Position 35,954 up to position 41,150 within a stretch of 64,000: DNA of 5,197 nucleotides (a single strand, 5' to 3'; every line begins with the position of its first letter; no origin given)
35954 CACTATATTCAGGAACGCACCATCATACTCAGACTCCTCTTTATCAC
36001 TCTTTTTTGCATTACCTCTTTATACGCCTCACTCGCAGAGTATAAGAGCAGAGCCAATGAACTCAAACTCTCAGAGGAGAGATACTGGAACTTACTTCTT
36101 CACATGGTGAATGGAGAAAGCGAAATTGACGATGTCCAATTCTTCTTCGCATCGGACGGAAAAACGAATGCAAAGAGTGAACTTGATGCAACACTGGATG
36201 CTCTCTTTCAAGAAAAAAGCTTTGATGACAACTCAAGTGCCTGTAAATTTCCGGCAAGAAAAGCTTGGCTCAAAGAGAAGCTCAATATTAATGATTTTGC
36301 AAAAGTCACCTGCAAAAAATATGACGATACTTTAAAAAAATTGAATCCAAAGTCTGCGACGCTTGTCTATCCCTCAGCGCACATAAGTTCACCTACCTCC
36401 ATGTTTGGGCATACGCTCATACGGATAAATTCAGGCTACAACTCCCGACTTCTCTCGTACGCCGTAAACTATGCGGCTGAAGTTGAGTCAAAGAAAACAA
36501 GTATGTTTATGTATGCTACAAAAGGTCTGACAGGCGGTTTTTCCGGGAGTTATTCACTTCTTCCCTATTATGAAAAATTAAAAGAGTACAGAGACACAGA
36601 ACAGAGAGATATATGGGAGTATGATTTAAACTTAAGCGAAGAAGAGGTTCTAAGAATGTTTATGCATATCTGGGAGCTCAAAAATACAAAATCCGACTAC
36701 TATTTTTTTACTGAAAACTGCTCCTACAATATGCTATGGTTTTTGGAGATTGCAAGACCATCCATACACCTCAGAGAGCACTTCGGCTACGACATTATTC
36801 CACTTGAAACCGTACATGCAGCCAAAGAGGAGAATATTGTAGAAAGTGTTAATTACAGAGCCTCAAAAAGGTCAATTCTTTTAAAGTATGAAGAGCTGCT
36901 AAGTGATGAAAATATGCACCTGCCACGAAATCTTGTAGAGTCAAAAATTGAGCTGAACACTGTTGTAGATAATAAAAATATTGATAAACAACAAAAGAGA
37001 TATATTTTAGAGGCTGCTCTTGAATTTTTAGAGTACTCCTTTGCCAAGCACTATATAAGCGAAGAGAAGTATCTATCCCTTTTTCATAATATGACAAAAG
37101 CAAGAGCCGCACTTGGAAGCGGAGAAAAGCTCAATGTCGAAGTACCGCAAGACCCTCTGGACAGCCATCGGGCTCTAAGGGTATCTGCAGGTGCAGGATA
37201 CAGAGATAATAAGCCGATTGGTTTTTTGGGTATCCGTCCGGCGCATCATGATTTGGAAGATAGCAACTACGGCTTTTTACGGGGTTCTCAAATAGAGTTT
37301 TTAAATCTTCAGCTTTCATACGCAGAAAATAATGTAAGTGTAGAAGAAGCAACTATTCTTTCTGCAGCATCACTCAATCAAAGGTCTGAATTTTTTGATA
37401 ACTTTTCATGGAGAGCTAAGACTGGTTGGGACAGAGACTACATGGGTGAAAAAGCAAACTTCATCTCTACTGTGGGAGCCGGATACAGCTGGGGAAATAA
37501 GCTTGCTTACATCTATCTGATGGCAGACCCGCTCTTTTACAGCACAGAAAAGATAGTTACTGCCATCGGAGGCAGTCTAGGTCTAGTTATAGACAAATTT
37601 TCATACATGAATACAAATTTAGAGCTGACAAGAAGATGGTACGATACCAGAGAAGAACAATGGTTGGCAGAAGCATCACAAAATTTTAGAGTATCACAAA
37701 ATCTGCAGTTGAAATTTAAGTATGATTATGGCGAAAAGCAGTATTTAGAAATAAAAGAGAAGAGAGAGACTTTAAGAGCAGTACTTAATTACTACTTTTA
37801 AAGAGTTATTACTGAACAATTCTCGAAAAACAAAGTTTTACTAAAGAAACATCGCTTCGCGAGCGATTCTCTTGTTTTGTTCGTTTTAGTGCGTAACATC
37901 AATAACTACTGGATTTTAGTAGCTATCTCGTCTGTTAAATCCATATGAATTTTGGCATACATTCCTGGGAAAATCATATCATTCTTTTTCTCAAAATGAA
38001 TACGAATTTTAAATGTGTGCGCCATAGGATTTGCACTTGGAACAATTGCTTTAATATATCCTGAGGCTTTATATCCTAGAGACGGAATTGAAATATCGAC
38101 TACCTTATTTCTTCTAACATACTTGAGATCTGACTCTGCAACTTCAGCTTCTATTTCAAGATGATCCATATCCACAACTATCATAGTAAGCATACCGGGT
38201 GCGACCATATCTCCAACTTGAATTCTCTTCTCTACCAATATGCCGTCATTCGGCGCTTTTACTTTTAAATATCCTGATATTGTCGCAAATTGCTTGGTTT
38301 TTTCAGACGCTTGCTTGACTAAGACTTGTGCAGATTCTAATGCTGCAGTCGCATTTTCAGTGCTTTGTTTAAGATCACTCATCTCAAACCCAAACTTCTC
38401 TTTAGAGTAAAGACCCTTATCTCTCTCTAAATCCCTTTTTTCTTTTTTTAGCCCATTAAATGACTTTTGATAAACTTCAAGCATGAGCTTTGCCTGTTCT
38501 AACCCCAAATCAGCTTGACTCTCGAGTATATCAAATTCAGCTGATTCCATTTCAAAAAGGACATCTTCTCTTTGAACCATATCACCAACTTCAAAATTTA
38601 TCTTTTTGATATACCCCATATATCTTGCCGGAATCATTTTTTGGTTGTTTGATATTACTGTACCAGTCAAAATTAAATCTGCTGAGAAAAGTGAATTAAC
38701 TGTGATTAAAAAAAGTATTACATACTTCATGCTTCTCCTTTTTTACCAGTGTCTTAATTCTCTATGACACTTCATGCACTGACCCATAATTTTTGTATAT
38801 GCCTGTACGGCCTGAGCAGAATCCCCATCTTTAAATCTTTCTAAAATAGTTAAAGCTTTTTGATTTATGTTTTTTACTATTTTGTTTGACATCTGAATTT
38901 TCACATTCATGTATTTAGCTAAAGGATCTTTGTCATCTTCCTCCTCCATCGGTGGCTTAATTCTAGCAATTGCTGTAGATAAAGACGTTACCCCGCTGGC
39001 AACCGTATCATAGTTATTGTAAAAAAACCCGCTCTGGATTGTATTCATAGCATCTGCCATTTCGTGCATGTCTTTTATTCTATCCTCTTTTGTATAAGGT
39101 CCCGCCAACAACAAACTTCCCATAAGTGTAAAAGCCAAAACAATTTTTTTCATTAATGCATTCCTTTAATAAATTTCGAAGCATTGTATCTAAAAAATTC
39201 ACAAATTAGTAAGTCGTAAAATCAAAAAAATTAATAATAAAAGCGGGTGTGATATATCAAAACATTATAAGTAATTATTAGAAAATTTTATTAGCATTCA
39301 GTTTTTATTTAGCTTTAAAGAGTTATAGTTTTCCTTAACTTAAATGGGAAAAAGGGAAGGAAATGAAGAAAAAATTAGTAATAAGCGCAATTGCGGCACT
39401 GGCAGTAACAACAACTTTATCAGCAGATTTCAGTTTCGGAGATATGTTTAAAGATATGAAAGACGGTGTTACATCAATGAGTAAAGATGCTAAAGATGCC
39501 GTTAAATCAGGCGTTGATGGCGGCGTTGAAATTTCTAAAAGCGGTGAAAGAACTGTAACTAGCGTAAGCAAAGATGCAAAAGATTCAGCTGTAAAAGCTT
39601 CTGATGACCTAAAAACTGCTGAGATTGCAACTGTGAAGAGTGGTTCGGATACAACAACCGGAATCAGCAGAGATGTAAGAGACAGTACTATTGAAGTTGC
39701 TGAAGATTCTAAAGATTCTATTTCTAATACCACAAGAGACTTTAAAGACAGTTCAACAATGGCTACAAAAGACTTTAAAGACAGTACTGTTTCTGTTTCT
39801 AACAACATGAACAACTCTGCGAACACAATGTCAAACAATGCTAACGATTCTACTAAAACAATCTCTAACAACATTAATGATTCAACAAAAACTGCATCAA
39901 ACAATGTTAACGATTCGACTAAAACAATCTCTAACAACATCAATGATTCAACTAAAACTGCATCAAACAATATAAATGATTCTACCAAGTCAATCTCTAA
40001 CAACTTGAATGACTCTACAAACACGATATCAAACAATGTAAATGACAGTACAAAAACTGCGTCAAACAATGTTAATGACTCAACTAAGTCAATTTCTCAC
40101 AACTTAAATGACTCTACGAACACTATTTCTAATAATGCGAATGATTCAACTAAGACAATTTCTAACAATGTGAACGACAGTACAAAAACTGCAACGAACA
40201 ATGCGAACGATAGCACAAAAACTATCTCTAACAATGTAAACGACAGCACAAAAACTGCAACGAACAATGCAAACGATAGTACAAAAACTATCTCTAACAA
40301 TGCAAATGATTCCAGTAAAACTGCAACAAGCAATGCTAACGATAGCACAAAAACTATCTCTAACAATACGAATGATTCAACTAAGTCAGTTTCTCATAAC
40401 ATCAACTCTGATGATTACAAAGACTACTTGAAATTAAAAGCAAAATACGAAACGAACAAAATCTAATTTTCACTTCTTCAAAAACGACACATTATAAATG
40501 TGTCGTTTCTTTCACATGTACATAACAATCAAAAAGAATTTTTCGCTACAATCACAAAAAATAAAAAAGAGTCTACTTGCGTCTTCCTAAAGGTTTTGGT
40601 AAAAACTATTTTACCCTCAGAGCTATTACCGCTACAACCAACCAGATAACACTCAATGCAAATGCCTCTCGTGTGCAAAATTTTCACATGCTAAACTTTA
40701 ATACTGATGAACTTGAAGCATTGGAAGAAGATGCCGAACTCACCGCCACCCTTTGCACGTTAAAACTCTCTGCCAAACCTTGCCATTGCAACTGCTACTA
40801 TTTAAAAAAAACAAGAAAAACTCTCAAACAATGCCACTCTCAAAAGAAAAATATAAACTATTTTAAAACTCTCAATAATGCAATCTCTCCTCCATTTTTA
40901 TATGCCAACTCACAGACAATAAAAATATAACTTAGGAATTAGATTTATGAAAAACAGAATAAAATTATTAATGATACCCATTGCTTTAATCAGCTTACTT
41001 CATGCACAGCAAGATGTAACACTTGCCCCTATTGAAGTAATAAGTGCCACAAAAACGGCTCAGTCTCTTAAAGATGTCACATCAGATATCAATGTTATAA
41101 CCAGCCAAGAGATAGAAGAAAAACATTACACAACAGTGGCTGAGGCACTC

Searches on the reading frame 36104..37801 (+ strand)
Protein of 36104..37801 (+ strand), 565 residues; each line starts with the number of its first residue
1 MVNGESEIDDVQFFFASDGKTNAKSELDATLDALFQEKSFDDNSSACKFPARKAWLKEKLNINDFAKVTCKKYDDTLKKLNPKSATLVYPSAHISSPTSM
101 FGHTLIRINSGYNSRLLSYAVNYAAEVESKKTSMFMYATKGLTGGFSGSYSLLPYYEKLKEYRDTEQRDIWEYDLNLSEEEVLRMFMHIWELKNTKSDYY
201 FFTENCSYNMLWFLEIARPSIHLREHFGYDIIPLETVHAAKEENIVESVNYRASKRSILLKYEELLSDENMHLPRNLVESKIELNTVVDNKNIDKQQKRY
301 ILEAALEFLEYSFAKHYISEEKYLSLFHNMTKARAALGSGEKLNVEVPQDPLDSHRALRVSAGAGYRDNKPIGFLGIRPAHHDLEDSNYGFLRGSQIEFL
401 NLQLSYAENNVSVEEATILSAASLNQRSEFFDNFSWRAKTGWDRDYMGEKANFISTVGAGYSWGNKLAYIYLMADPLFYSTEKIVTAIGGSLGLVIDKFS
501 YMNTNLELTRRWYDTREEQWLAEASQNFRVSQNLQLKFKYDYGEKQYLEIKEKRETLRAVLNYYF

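Call 24: search_protein_families(library=pfam, proteins=[window:36104-37801:+], max_evalue=0.001)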
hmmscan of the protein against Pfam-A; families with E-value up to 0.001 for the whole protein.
window:36104-37801:+ (565 aa): 3 families
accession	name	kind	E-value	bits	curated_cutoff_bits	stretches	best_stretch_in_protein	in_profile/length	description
PF13387.12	Lnb_N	-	6.9e-54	182.5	22.2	1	74-241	3-173/175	Lnb N-terminal periplasmic domain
PF25222.1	DUF7840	-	6.5e-44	150.7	27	1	348-549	1-213/224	Domain of unknown function (DUF7840)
PF25225.1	DUF7843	-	1e-18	68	25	1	5-59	25-79/79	Domain of unknown function (DUF7843)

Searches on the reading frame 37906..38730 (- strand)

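Call 24: search_protein_families(library=pfam, proteins=[window:37906-38730:-], max_evalue=0.001)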
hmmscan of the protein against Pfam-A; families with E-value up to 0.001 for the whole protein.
window:37906-38730:- (274 aa): 3 families
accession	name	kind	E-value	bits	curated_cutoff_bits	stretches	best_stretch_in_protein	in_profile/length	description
PF16576.10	HlyD_D23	-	5.5e-27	94.9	30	1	20-259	7-214/214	Barrel-sandwich domain of CusB or HlyD membrane-fusion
PF13437.12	HlyD_3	-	2.2e-13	51.3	22.2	1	156-249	1-96/106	HlyD family secretion protein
PF00364.28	Biotin_lipoyl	-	6.3e-05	23.2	22.1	0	32-61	44-73/73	Biotin-requiring enzyme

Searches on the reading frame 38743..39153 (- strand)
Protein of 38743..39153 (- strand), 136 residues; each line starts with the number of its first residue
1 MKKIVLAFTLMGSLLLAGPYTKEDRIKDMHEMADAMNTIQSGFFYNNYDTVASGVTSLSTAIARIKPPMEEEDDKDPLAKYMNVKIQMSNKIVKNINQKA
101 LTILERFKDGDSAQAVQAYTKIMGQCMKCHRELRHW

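Call 24: search_protein_families(library=pfam, proteins=[window:38743-39153:-], max_evalue=0.001)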
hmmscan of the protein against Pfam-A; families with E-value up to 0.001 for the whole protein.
window:38743-39153:- (136 aa): 1 family
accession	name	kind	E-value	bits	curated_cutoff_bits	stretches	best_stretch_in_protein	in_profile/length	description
PF01322.25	Cytochrom_C_2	-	0.00047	21.6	26.5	0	85-133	72-120/121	Cytochrome C'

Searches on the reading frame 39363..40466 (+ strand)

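Call 24: search_protein_families(library=pfam, proteins=[window:39363-40466:+], max_evalue=0.001)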
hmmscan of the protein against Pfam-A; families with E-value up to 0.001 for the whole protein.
window:39363-40466:+ (367 aa): 1 family
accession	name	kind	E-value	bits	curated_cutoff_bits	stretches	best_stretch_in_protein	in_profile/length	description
PF01442.23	Apolipoprotein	-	1.4e-10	41.6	90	1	181-343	8-170/190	Apolipoprotein A1/A4/E domain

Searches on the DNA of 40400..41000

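Call 74: search_rna_families(source=window, start=40400, end=41000, threshold=evalue, max_evalue=1)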
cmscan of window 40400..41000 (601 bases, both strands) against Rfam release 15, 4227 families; matches with E-value up to 1: 1.
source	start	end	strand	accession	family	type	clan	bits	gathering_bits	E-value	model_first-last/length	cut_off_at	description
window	40400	40489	-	RF01295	SCARNA7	Gene; snRNA; snoRNA; scaRNA;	-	12.3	65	0.85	1-99/330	3'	Small Cajal body-specific RNA 7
